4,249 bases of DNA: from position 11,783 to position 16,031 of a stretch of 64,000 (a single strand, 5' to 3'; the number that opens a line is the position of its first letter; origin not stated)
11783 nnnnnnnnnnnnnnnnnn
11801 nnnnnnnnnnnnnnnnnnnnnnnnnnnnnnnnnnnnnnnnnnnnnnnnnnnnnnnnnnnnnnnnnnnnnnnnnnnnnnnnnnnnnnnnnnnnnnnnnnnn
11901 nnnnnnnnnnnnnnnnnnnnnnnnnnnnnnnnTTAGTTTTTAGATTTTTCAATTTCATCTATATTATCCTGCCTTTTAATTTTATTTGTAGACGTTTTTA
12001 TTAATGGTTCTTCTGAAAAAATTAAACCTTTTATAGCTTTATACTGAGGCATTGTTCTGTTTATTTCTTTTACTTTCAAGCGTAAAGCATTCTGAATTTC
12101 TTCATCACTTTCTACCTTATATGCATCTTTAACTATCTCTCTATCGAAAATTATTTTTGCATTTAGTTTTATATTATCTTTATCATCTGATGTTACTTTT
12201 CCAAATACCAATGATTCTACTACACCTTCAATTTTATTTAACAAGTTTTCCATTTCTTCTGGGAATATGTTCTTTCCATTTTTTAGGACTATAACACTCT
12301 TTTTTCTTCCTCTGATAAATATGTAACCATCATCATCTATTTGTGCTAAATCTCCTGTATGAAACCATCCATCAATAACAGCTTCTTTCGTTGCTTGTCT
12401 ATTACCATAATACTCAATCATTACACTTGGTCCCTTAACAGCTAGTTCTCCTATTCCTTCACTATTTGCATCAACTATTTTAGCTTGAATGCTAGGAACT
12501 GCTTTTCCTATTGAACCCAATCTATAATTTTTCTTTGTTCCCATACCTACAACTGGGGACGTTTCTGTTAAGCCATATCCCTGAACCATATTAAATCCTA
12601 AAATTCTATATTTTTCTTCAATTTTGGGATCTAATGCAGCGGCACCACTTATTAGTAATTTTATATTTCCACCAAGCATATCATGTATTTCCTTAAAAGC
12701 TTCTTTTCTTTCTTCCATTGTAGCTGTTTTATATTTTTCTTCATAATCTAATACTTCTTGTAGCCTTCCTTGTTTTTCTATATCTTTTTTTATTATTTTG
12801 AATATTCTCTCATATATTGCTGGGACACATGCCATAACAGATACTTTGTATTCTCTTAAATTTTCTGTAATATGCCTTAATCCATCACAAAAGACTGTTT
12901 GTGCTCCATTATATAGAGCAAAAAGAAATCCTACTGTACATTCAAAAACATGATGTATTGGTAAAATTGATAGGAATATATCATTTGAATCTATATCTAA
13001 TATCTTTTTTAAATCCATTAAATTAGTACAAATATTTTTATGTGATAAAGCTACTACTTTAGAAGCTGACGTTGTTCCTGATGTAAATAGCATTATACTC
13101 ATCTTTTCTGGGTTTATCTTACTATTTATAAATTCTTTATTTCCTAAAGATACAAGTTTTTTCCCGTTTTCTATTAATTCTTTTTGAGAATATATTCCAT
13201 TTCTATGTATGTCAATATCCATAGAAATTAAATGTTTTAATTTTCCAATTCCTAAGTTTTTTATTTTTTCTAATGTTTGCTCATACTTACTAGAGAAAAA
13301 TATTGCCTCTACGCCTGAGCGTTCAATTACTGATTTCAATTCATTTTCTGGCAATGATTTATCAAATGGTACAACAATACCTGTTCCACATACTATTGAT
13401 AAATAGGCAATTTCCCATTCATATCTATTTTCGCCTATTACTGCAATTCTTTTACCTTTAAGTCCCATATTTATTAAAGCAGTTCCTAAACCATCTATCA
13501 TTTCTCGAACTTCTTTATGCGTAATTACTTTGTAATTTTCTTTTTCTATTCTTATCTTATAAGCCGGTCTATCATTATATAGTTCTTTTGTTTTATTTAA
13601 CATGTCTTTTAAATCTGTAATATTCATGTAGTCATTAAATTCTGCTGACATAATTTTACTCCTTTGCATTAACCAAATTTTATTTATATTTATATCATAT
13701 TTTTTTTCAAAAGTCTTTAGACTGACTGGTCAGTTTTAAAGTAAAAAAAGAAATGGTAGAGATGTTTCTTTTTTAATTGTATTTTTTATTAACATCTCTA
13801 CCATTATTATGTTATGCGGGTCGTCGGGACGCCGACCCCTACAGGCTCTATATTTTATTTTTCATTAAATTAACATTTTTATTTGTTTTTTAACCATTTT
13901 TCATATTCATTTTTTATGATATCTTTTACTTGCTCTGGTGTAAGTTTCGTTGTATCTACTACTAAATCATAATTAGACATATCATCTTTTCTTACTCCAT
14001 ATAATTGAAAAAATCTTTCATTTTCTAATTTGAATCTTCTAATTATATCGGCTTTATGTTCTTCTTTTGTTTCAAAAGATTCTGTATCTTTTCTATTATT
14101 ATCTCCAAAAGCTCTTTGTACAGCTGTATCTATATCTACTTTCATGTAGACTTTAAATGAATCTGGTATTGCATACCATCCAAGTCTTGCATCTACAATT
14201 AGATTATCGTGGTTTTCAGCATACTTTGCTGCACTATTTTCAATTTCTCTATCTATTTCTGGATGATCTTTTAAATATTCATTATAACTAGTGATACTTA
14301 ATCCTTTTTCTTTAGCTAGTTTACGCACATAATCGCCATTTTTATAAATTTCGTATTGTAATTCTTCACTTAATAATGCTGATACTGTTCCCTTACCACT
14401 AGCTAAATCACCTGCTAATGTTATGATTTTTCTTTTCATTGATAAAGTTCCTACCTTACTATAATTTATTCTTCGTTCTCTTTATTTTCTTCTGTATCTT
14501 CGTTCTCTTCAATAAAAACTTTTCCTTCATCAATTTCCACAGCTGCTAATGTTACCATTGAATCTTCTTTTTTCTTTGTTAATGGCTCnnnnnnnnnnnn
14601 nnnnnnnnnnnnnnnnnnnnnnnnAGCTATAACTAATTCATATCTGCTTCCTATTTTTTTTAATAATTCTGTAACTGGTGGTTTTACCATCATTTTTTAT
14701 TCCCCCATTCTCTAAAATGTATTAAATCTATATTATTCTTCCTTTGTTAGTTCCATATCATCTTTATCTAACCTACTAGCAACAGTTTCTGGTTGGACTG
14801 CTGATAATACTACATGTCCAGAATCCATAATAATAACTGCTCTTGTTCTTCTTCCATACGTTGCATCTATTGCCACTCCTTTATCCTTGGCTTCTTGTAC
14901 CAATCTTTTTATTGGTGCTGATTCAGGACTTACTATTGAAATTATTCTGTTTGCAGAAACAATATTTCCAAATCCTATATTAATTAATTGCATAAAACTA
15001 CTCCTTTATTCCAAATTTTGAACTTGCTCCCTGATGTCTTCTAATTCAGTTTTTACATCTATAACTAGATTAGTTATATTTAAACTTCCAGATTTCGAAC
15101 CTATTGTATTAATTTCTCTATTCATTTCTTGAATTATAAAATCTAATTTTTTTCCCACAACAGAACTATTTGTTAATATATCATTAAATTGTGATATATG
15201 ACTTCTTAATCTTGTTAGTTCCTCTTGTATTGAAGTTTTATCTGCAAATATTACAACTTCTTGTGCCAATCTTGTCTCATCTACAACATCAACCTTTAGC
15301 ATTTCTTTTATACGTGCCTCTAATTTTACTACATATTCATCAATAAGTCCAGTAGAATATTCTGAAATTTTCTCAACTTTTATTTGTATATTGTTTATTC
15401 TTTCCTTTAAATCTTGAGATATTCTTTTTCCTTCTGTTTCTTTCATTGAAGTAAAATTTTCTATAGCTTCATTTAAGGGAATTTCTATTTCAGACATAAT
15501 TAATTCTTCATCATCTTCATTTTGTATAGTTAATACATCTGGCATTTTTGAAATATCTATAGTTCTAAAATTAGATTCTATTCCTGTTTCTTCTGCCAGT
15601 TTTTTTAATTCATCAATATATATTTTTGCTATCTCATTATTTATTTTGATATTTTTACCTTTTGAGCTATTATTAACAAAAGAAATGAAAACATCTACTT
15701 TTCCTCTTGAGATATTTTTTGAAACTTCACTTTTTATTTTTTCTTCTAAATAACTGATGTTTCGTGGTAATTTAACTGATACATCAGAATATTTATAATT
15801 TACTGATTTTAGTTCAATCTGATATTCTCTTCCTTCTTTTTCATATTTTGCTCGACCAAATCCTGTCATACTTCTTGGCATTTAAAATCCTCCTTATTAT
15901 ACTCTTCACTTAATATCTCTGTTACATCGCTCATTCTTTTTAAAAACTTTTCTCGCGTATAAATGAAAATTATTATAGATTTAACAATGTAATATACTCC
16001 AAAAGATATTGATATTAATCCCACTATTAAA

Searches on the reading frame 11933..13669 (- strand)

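Call 19: search_protein_families(library=pfam, proteins=[window:11933-13669:-])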
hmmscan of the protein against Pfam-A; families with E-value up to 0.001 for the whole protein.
window:11933-13669:- (578 aa): 2 families
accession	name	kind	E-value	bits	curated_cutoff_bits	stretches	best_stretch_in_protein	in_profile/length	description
PF00501.34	AMP-binding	-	1.2e-66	225.5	29.9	1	30-421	7-384/384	AMP-binding enzyme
PF23562.2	AMP-binding_C_3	-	1.2e-05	26.1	20.8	1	458-570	2-109/124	AMP-binding enzyme C-terminal domain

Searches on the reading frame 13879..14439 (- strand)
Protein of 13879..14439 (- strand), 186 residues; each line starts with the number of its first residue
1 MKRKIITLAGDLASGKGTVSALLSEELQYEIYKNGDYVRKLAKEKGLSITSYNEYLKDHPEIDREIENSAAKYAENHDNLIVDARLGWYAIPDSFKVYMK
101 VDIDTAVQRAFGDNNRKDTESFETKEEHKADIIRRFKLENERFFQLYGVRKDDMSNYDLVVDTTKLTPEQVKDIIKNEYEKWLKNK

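Call 19: search_protein_families(library=pfam, proteins=[window:13879-14439:-])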
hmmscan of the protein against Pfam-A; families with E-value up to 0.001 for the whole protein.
window:13879-14439:- (186 aa): 5 families
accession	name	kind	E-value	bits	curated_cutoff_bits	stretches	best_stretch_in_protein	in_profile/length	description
PF13189.12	Cytidylate_kin2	-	1.3e-13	52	28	1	5-165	1-176/176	Cytidylate kinase-like family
PF13238.12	AAA_18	-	9.6e-11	42.7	29.4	1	6-120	1-120/128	AAA domain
PF13207.12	AAA_17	-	2.2e-10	41.4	27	1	14-87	6-81/136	AAA domain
PF02224.24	Cytidylate_kin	-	6.5e-10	39.5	26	1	56-179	92-209/211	Cytidylate kinase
PF13671.12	AAA_33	-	0.0008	20.2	27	0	6-84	2-77/143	AAA domain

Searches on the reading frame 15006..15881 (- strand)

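Call 19: search_protein_families(library=pfam, proteins=[window:15006-15881:-])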
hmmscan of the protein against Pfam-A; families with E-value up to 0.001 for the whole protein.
window:15006-15881:- (291 aa): 2 families
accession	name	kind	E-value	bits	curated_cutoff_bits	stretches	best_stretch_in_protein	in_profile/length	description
PF08340.16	YicC-like_C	-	3.2e-43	147.1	27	1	173-291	2-120/120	Endoribonuclease YicC-like, C-terminal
PF03755.18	YicC-like_N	-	4.8e-43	147.7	25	1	3-155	2-155/156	Endoribonuclease YicC-like, N-terminal region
